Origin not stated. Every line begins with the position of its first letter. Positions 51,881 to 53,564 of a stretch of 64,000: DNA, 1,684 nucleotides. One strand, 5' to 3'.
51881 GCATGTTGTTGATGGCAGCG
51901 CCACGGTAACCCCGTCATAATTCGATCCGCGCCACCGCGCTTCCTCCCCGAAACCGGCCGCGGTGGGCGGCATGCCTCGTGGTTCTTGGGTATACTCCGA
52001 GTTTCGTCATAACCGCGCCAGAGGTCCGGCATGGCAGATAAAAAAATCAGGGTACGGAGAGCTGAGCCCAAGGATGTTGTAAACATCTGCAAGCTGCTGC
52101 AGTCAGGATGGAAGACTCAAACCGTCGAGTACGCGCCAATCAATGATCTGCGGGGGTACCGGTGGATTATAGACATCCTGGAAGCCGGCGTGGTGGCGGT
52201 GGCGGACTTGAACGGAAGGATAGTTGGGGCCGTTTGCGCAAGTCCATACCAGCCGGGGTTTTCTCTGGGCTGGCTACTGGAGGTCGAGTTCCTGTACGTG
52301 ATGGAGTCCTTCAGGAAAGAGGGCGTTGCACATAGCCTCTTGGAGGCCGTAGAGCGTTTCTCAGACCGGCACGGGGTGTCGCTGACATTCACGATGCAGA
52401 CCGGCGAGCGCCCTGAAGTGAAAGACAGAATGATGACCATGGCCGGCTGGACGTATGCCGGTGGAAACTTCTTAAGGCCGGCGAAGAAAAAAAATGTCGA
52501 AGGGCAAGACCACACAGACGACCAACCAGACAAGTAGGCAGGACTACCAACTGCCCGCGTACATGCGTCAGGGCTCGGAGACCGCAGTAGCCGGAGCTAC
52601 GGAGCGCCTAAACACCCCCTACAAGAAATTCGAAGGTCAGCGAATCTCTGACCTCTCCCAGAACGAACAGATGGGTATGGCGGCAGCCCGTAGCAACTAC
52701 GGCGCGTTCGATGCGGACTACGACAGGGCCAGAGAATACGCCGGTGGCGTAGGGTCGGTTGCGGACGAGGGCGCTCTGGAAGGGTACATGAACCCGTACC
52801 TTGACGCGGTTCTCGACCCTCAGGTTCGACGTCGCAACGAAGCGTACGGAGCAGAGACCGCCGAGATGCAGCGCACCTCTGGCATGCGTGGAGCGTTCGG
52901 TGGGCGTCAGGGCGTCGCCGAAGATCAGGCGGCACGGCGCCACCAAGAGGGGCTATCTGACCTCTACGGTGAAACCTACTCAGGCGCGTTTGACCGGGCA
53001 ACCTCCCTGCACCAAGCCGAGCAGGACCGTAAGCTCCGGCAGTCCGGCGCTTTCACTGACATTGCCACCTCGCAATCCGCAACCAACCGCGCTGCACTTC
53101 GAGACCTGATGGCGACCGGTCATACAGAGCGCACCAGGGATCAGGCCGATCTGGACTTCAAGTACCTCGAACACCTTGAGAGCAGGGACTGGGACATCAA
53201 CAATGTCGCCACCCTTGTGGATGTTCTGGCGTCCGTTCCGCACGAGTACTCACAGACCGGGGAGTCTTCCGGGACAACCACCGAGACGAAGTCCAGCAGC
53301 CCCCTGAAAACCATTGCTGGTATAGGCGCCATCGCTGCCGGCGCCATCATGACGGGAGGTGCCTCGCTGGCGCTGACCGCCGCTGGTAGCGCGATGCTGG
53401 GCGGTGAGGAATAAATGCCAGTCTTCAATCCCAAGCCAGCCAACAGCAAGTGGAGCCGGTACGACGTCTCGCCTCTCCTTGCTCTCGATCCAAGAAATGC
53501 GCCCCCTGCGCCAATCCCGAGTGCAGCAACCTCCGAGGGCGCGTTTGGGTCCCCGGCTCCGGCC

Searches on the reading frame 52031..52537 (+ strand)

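Call 26: search_protein_families(library=phrogs, proteins=[window:52031-52537:+], max_evalue=0.001)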
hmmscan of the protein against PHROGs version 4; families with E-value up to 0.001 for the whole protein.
window:52031-52537:+ (168 aa): 2 families
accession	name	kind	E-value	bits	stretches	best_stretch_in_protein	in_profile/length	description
phrog_1249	-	other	4.5e-07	30.8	1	3-117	5-124/180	acetyltransferase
phrog_3810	-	other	1.8e-05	25.8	1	54-118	62-121/155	acetyltransferase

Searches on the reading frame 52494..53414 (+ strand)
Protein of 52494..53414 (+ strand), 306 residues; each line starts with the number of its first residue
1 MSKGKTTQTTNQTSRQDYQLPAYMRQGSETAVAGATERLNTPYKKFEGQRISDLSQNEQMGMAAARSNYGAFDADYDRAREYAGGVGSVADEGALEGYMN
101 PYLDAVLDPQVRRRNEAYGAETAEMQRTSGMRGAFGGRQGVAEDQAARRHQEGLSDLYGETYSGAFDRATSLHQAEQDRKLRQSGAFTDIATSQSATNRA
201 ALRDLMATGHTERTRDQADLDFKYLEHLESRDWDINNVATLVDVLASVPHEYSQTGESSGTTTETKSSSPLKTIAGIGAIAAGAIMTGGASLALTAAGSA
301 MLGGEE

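Call 26: search_protein_families(library=phrogs, proteins=[window:52494-53414:+], max_evalue=0.001)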
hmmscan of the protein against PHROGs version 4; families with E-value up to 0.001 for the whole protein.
window:52494-53414:+ (306 aa): 1 family
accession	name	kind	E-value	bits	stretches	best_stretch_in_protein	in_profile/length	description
phrog_4287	-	DNA, RNA and nucleotide metabolism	1.6e-10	41.8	1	4-293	5-317/392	DNA ejection protein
